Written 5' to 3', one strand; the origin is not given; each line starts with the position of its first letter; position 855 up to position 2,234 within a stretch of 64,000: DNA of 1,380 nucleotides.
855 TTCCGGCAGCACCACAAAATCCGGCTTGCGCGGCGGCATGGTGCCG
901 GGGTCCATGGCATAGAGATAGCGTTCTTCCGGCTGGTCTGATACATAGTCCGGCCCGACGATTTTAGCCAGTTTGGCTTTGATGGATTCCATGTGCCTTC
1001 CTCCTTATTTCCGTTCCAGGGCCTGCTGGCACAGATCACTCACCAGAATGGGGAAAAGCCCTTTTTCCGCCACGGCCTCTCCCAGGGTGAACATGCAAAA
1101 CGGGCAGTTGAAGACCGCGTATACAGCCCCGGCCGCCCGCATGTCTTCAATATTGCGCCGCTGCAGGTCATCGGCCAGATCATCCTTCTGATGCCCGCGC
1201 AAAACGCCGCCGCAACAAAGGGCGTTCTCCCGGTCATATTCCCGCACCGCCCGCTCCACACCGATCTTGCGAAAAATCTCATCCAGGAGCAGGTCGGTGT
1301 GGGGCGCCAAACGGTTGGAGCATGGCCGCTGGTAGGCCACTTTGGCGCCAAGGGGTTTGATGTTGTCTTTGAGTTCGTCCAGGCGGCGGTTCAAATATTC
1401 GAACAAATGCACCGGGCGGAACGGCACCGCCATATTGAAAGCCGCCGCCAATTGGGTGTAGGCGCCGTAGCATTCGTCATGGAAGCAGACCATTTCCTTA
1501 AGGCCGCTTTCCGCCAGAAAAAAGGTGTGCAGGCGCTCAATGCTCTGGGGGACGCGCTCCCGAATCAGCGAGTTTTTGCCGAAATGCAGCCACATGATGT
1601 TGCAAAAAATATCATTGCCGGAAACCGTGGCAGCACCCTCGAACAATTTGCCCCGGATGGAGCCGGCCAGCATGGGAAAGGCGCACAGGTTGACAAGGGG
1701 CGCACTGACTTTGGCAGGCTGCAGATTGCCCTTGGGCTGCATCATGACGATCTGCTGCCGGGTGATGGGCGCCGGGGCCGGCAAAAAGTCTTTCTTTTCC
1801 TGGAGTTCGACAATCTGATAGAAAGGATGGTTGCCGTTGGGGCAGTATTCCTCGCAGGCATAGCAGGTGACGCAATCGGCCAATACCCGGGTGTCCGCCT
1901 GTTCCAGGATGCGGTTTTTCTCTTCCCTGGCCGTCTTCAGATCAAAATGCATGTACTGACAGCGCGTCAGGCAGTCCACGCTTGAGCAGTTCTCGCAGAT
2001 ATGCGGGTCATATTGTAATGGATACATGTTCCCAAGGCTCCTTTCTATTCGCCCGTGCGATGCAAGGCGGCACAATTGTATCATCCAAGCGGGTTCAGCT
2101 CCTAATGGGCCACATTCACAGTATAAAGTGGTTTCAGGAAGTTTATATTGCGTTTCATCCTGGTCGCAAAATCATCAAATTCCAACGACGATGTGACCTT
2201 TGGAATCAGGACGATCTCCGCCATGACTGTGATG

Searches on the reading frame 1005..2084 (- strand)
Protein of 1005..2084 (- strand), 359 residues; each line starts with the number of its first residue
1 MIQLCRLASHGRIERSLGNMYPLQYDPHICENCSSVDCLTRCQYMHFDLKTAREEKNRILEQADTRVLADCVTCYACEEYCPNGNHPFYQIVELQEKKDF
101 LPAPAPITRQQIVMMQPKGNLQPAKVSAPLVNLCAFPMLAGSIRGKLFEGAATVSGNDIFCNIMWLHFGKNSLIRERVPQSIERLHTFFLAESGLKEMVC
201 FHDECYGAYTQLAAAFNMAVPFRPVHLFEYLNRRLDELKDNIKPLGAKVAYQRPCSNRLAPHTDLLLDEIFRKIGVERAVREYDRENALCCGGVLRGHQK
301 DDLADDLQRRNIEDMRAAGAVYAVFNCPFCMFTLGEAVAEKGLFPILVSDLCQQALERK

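Call 40: search_protein_families(library=pfam, proteins=[window:1005-2084:-], max_evalue=0.00001)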
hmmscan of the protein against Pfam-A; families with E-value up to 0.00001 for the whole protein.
window:1005-2084:- (359 aa): 1 family
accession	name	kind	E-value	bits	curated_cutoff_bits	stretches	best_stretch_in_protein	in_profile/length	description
PF02754.22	CCG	-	2.7e-09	37.4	20.6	1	249-334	1-84/85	Cysteine-rich domain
